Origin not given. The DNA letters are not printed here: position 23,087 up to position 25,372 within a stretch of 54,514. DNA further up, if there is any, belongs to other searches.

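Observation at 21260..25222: Three-gene operon of zinc-ribbon-decorated membrane-associated proteins (Tim44-like/TerB, Zn-ribbon/TPR, SPFH/Zn-ribbon)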

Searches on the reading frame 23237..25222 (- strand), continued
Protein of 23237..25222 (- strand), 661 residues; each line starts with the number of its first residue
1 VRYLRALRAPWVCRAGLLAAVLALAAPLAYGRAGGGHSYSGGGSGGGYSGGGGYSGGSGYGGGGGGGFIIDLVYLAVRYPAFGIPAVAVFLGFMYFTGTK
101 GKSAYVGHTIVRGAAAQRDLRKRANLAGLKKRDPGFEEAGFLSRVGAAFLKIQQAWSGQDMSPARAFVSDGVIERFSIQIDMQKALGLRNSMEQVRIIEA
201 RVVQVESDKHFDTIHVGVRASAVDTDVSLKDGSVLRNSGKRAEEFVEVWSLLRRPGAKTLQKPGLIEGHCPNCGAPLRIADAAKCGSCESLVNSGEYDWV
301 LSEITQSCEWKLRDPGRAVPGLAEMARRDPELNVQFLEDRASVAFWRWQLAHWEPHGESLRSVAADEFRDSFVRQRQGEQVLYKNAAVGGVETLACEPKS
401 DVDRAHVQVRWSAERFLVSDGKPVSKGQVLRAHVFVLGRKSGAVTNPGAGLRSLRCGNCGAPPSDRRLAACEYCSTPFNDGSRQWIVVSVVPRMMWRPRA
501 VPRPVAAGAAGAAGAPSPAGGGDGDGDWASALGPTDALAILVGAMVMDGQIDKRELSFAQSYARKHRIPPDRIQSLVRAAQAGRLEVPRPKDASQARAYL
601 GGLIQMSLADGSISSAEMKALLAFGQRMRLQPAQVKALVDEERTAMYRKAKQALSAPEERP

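Call 15: find_related_loci(query=A1, collection=genome_contigs, flank=8000)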
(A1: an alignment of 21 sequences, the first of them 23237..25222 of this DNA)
Query A1 (661 aa) in genome_contigs; peptide patterns used: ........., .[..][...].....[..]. (x = any residue, [..] = any of these).
599 stretches matched a pattern (row limit reached: there are more); 586 encode a relative of the query (tblastn E <= 1e-3); the best 80 are kept; 80 distinct loci.
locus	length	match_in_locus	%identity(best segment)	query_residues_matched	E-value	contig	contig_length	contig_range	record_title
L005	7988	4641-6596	55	3-657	0e+0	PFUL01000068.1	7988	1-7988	MAG: Elusimicrobia bacterium CG_4_9_14_3_um_filter_62_55 CG_4_9_14_3_um_filter_150_scaffold_17482_c, whole genome shotgu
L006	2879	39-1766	53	73-654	0e+0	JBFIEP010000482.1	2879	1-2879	MAG: Elusimicrobiota bacterium isolate Mix_sand11.2021.09.D.84 k141_739457_length_2879_cov_7.0000, whole genome shotgun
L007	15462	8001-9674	53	73-651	0e+0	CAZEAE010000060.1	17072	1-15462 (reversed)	MAG TPA_asm: uncultured Elusimicrobia sp. isolate binchicken_co248_32 genome assembly, contig: NODE_3724_length_17072_co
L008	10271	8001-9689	51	69-651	2e-176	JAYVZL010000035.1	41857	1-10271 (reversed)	MAG: Elusimicrobiota bacterium isolate GL90_UP_concoct_198 GL90_UP_concoct_198_34, whole genome shotgun sequence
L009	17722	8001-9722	48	66-655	3e-163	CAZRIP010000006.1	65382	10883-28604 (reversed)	MAG TPA_asm: uncultured Elusimicrobia sp. isolate binchicken_co54_389 genome assembly, contig: NODE_699_length_65382_cov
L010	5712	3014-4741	46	73-658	4e-158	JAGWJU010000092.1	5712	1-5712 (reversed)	MAG: Elusimicrobia bacterium isolate REEB145 contig-150_20314, whole genome shotgun sequence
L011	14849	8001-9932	46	3-654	3e-156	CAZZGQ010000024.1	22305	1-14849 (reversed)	MAG TPA_asm: uncultured Elusimicrobia sp. isolate SRP272529_co2_26 genome assembly, contig: NODE_3724_length_22305_cov_1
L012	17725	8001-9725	45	80-661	3e-152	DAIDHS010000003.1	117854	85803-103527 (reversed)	MAG TPA_asm: Elusimicrobia bacterium isolate clean11 NODE_3_length_117854_cov_5.765812, whole genome shotgun sequence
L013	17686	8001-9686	45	80-651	2e-151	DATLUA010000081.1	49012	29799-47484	MAG TPA_asm: Elusimicrobiota bacterium isolate SMAG_U13971 k141_1670697, whole genome shotgun sequence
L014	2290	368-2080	43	74-661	3e-152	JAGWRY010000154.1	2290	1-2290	MAG: Elusimicrobia bacterium isolate REEB337 k141_1440507, whole genome shotgun sequence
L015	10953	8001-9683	46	68-651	4e-134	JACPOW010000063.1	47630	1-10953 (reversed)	MAG: Elusimicrobia bacterium isolate NC_groundwater_611_Pr5_B-0.1um_68_12 alan_book_18_scaffold_103985, whole genome sho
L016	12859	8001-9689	46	68-651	2e-133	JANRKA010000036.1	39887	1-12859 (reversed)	MAG: Elusimicrobiota bacterium isolate bins.479 k141_997795, whole genome shotgun sequence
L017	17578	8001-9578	45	90-638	9e-133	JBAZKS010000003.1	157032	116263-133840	MAG: Elusimicrobiota bacterium isolate SO_2017_LW4_15 scaffold_328_c1_LW137-91_2017, whole genome shotgun sequence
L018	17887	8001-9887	40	72-654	2e-132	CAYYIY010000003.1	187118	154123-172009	MAG TPA_asm: uncultured bacterium isolate binchicken_co135_188 genome assembly, contig: NODE_144_length_187118_cov_4.494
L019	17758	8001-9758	40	68-651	5e-131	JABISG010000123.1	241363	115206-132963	MAG: Planctomycetaceae bacterium isolate SI072_bin183 k141_982919, whole genome shotgun sequence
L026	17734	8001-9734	39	68-654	3e-127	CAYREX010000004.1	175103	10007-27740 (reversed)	MAG TPA_asm: uncultured bacterium isolate SRP332253_co2_139 genome assembly, contig: NODE_35_length_175103_cov_9.224099,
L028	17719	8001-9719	40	72-654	7e-127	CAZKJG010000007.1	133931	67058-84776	MAG TPA_asm: uncultured bacterium isolate binchicken_co17_361 genome assembly, contig: NODE_333_length_133931_cov_12.390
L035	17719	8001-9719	38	72-654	7e-124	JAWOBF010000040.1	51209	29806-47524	MAG: Candidatus Aegiribacteria sp. isolate BLK3-3.bin.115 k191_2048536, whole genome shotgun sequence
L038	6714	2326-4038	36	72-654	2e-122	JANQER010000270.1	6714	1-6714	MAG: Elusimicrobia bacterium isolate PL23a_bin.39 k99_753465, whole genome shotgun sequence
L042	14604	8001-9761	39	66-654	1e-121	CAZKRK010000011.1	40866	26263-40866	MAG TPA_asm: uncultured Victivallales bacterium isolate binchicken_co97_363 genome assembly, contig: NODE_3773_length_40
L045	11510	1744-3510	38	68-651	7e-121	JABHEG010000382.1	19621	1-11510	MAG: Lentisphaerae bacterium isolate SI037_bin151 k141_3084257, whole genome shotgun sequence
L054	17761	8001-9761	39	68-660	2e-119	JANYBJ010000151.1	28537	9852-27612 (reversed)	MAG: bacterium isolate GL140_5_metabat_74_sub GL140_5_k141_2568115, whole genome shotgun sequence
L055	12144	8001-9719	36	72-654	4e-119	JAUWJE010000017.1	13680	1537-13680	MAG: Candidatus Fermentibacteria bacterium isolate CSMAG_2312 CSMAG_2312_k127_3597336_length_13680_cov_21.2427, whole ge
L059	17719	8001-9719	36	72-654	5e-118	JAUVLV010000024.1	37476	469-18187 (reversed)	MAG: Candidatus Aegiribacteria sp. isolate CSMAG_515 CSMAG_515_k141_21173_length_37476_cov_32.9623, whole genome shotgun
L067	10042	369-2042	41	73-649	3e-116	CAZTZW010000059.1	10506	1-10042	MAG TPA_asm: uncultured Elusimicrobia sp. isolate SRP302895_co1_139 genome assembly, contig: NODE_12629_length_10506_cov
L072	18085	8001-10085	37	11-654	1e-115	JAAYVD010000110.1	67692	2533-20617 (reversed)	MAG: Candidatus Riflebacteria bacterium isolate AS27yjCOA_28 105841_AS27, whole genome shotgun sequence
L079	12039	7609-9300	39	72-646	3e-114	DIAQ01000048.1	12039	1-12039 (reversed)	MAG TPA_asm: candidate division Hyd24-12 bacterium UBA5074 UBA5074_contig_10823, whole genome shotgun sequence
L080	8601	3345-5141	38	75-661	3e-114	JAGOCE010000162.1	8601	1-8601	Candidatus Ozemobacteraceae bacterium isolate Go_SlDig_bin_287 Go_SlDig_25729_length_8601_cov_5.580009, whole genome sho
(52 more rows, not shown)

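Call 27: search_solved_structures(query=A1, max_evalue=1)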
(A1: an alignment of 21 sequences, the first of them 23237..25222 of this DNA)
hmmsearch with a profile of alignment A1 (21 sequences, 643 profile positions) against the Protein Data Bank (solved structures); distinct sequences matched with E-value up to 1: 25.
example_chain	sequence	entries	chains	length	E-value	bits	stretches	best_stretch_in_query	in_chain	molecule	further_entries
9dbf_A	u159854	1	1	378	2.7e-05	25.8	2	29-76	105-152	Tet4 Variant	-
9dbd_A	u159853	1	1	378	2.7e-05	25.8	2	29-76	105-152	Tet4 Variant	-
2h5n_A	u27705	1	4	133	0.00025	22.6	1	521-630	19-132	Hypothetical protein PG_1108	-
2ou3_A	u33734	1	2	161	0.0009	20.8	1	524-624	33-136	Tellurite resistance protein of COG3793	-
6nhj_J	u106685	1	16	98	0.05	15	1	30-79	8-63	Small capsomere-interacting protein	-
9nu8_B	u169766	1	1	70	0.095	14.1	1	34-85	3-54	Lysis protein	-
9t3y_C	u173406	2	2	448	0.15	13.4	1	34-114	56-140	Nanobody,Complement C3dg fragment | C3d-anti-CR3-Nb fusion ligand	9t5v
9rma_C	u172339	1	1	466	0.16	13.3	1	34-114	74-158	C3d-anti-CR3-Nb fusion ligand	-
8uqe_B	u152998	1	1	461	0.26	12.6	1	34-90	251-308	E3 ubiquitin-protein ligase RNF168,Ubiquitin-conjugating enzyme E2 D3,Histone H2B type 2-E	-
8uqb_A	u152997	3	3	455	0.32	12.3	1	37-90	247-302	E3 ubiquitin-protein ligase RNF168,Ubiquitin-conjugating enzyme E2 D3,Histone H2B type 2-E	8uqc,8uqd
3nwm_A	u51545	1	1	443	0.49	11.7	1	41-88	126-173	Peptide/beta-2microglobulin/MHC class I H-2Kd chimeric protein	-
8bp6_A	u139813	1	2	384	0.51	11.7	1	45-88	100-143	Beta-2-microglobulin,Major histocompatibility complex class I-related gene protein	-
2cw9_A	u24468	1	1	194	0.52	11.6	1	114-247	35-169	translocase of inner mitochondrial membrane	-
3g4s_Z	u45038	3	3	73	0.58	11.5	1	448-477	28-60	50S ribosomal protein L37Ae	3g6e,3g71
1s72_Z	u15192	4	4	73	0.58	11.5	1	448-477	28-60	50S ribosomal protein L37Ae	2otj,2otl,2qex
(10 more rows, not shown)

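Call 29: search_protein_families(library=pfam, proteins=[L042:6570-7712:+, L045:288-1481:+, L054:6772-7851:+, L072:10387-11730:-, L080:5221-6420:-, L012:9730-10860:+, L038:4703-5764:+], max_evalue=0.001)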
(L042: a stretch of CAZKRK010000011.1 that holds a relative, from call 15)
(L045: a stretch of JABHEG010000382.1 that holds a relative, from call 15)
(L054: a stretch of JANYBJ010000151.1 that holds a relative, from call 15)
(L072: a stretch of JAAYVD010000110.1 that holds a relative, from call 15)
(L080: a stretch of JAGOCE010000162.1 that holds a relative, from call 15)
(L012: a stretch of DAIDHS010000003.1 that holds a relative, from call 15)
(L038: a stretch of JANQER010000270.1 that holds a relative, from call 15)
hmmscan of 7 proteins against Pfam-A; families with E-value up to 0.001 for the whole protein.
L042:6570-7712:+ (381 aa): 10 families
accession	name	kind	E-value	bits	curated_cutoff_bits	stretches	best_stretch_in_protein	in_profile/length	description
PF13421.11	Band_7_1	-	8.9e-84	280.8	24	1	30-239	1-210/211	SPFH domain-Band 7 family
PF12773.13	DZR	-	1.5e-23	83.1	27.3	2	335-378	1-45/45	Double zinc ribbon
PF13240.11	Zn_Ribbon_1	-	7.4e-23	80.1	25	3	334-356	1-23/23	zinc-ribbon domain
PF01145.31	Band_7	-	1e-15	58.7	23.6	1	47-246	2-166/176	SPFH domain / Band 7 family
PF13248.11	Zn_ribbon_3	-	3e-13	49.2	27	2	359-380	4-25/26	zinc-ribbon domain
PF17032.10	Zn_ribbon_15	-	2.6e-12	47.8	28.9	0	333-353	53-73/73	zinc-ribbon family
PF24463.1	DUF7577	-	2.5e-09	37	28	0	359-380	4-25/27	Domain of unknown function (DUF7577)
PF10571.15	UPF0547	-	6.8e-09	36.1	29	1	334-353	2-21/26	Uncharacterised protein family UPF0547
PF24460.1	DUF7575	-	1.4e-07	31.1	28.5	0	358-380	4-26/28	Domain of unknown function (DUF7575)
PF18912.6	DZR_2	-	7.5e-06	26.1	27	0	334-377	9-55/56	Double zinc ribbon domain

L045:288-1481:+ (398 aa): 3 families
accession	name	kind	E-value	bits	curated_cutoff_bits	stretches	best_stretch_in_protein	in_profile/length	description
PF13421.11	Band_7_1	-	1.6e-90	302.8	24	1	56-265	1-210/211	SPFH domain-Band 7 family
PF14237.11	GYF_2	-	2e-20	72.7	25.8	1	335-384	1-50/50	GYF domain 2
PF01145.31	Band_7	-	1.8e-17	64.4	23.6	1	73-263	2-160/176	SPFH domain / Band 7 family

L054:6772-7851:+ (360 aa): 6 families
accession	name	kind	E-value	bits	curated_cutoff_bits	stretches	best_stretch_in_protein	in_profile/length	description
PF13421.11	Band_7_1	-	1.3e-77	260.7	24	1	36-245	1-210/211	SPFH domain-Band 7 family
PF01145.31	Band_7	-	5.5e-14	53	23.6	1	53-258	2-172/176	SPFH domain / Band 7 family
PF13240.11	Zn_Ribbon_1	-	4.1e-12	45.9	25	2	334-355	1-22/23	zinc-ribbon domain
PF12773.13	DZR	-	8e-10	39.2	27.3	1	310-353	1-45/45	Double zinc ribbon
PF13248.11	Zn_ribbon_3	-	3.2e-07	30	27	1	333-355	3-25/26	zinc-ribbon domain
PF17032.10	Zn_ribbon_15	-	4.9e-05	24.5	28.9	0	307-328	52-73/73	zinc-ribbon family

L072:10387-11730:- (448 aa): 8 families
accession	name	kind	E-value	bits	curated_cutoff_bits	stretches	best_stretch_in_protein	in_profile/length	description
PF13421.11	Band_7_1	-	5.4e-42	144.2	24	1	87-294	1-206/211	SPFH domain-Band 7 family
PF12773.13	DZR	-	1.4e-14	54.4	27.3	2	401-444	1-45/45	Double zinc ribbon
PF13240.11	Zn_Ribbon_1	-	1.4e-12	47.4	25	1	426-446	2-22/23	zinc-ribbon domain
PF13248.11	Zn_ribbon_3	-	3e-12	46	27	1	425-447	4-26/26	zinc-ribbon domain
PF01145.31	Band_7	-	2.4e-10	41.2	23.6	1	105-304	3-168/176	SPFH domain / Band 7 family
PF17032.10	Zn_ribbon_15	-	3.2e-09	37.9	28.9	0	370-391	52-73/73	zinc-ribbon family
PF18912.6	DZR_2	-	5.3e-06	26.6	27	1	387-422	10-46/56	Double zinc ribbon domain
PF10571.15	UPF0547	-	6.3e-06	26.6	29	1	426-445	3-22/26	Uncharacterised protein family UPF0547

L080:5221-6420:- (400 aa): 7 families
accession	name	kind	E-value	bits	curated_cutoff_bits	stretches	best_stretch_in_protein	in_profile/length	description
PF13421.11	Band_7_1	-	8.6e-42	143.6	24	1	37-244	1-206/211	SPFH domain-Band 7 family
PF12773.13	DZR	-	4.2e-20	72.1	27.3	2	353-396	1-45/45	Double zinc ribbon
PF13240.11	Zn_Ribbon_1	-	3.7e-15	55.6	25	3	353-373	2-22/23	zinc-ribbon domain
PF13248.11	Zn_ribbon_3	-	2e-14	52.9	27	2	375-398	2-25/26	zinc-ribbon domain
PF17032.10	Zn_ribbon_15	-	1e-10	42.7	28.9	0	375-396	52-73/73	zinc-ribbon family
PF01145.31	Band_7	-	1.4e-08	35.4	23.6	1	55-245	3-161/176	SPFH domain / Band 7 family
PF18912.6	DZR_2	-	3.3e-06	27.3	27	1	323-370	9-55/56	Double zinc ribbon domain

L012:9730-10860:+ (377 aa): 9 families
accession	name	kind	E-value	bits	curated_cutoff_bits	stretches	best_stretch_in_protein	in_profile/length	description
PF13421.11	Band_7_1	-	3.7e-45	154.6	24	1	42-248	1-204/211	SPFH domain-Band 7 family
PF13240.11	Zn_Ribbon_1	-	2.9e-16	59.1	25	2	355-376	2-23/23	zinc-ribbon domain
PF12773.13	DZR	-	5.9e-13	49.2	27.3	1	330-373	1-45/45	Double zinc ribbon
PF13248.11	Zn_ribbon_3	-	6.4e-11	41.8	27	1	354-376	4-26/26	zinc-ribbon domain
PF24463.1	DUF7577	-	8.5e-11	41.7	28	2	327-352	2-27/27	Domain of unknown function (DUF7577)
PF01145.31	Band_7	-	3.4e-06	27.7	23.6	1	57-242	2-150/176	SPFH domain / Band 7 family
PF17032.10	Zn_ribbon_15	-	3.9e-06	28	28.9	0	353-373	53-73/73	zinc-ribbon family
PF18912.6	DZR_2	-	2.6e-05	24.4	27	0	326-352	20-47/56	Double zinc ribbon domain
PF24460.1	DUF7575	-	0.00035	20.3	28.5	0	354-376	5-27/28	Domain of unknown function (DUF7575)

L038:4703-5764:+ (354 aa): 7 families
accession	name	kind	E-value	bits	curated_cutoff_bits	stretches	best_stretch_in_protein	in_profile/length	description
PF13421.11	Band_7_1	-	1.2e-46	159.4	24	1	17-220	1-200/211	SPFH domain-Band 7 family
PF13240.11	Zn_Ribbon_1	-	3.4e-09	36.6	25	1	332-352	1-21/23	zinc-ribbon domain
PF12773.13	DZR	-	4.7e-09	36.7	27.3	1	305-351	1-45/45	Double zinc ribbon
PF01145.31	Band_7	-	6.3e-08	33.3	23.6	1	33-218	2-150/176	SPFH domain / Band 7 family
PF17032.10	Zn_ribbon_15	-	1.2e-06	29.6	28.9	0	302-323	52-73/73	zinc-ribbon family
PF13248.11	Zn_ribbon_3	-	1.7e-05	24.5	27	0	333-352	5-24/26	zinc-ribbon domain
PF18912.6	DZR_2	-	0.00011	22.4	27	0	319-353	10-45/56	Double zinc ribbon domain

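Call 35: find_encoding_contigs(protein=P0003, flank=7000, max_places=1)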
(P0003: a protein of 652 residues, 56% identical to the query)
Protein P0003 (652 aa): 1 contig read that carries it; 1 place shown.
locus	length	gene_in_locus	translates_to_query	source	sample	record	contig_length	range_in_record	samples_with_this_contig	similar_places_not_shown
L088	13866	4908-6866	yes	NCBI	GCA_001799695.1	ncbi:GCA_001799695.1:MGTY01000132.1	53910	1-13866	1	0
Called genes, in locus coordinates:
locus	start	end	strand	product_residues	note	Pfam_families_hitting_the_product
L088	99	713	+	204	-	-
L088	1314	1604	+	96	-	PF04365:BrnT_toxin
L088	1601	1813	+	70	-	PF12441:CopG_antitoxin (weak), PF14384:BrnA_antitoxin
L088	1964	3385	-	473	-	PF02775:TPP_enzyme_C, PF01558:POR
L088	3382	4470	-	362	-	PF01855:POR_N, PF02780:Transketolase_C (weak), PF17147:PFOR_II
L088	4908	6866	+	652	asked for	PF04280:Tim44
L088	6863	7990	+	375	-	PF13472:Lipase_GDSL_2 (weak)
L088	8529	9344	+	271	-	PF00144:Beta-lactamase (faint), PF13354:Beta-lactamase2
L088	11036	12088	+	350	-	PF13421:Band_7_1, PF01145:Band_7, PF17032:Zn_ribbon_15 (faint), PF12773:DZR, PF13240:Zn_Ribbon_1 (faint), PF13248:Zn_ribbon_3 (faint)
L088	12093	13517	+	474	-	PF01464:SLT, PF01476:LysM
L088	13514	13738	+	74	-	-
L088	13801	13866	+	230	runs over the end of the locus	PF00072:Response_reg, PF00486:Trans_reg_C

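Call 36: find_encoding_contigs(protein=P0001, flank=7000, max_places=1)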
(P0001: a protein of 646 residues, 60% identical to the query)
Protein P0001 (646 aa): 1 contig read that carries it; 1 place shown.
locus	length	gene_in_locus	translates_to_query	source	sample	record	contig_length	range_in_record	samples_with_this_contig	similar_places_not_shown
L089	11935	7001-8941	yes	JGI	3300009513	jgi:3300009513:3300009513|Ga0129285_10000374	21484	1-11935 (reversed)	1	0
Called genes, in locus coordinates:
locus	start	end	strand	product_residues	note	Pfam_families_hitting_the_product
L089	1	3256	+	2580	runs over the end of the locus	PF00158:Sigma54_activat (faint), PF01078:Mg_chelatase (faint), PF13191:AAA_16 (weak), PF17871:AAA_lid_9, PF00004:AAA, PF07724:AAA_2, PF07728:AAA_5, PF10431:ClpB_D2-small, +5 more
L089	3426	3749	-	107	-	-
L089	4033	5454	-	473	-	PF02775:TPP_enzyme_C, PF01558:POR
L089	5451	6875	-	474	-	PF13237:Fer4_10 (weak), PF12838:Fer4_7, PF13187:Fer4_9 (weak), PF00037:Fer4 (weak), PF12797:Fer4_2 (weak), PF12837:Fer4_6 (weak), PF01855:POR_N, PF17147:PFOR_II, +2 more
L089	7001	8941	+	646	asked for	PF04280:Tim44, PF05099:TerB (faint)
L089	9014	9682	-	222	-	PF00515:TPR_1 (faint), PF07719:TPR_2 (faint), PF13414:TPR_11 (faint), PF14559:TPR_19 (faint), PF21033:RMD1-3 (faint), PF13431:TPR_17 (faint)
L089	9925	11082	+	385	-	PF13421:Band_7_1, PF01145:Band_7 (faint), PF17032:Zn_ribbon_15 (faint), PF18912:DZR_2 (faint), PF12773:DZR, PF13240:Zn_Ribbon_1 (faint), PF13248:Zn_ribbon_3 (faint), PF12773:DZR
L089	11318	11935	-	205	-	?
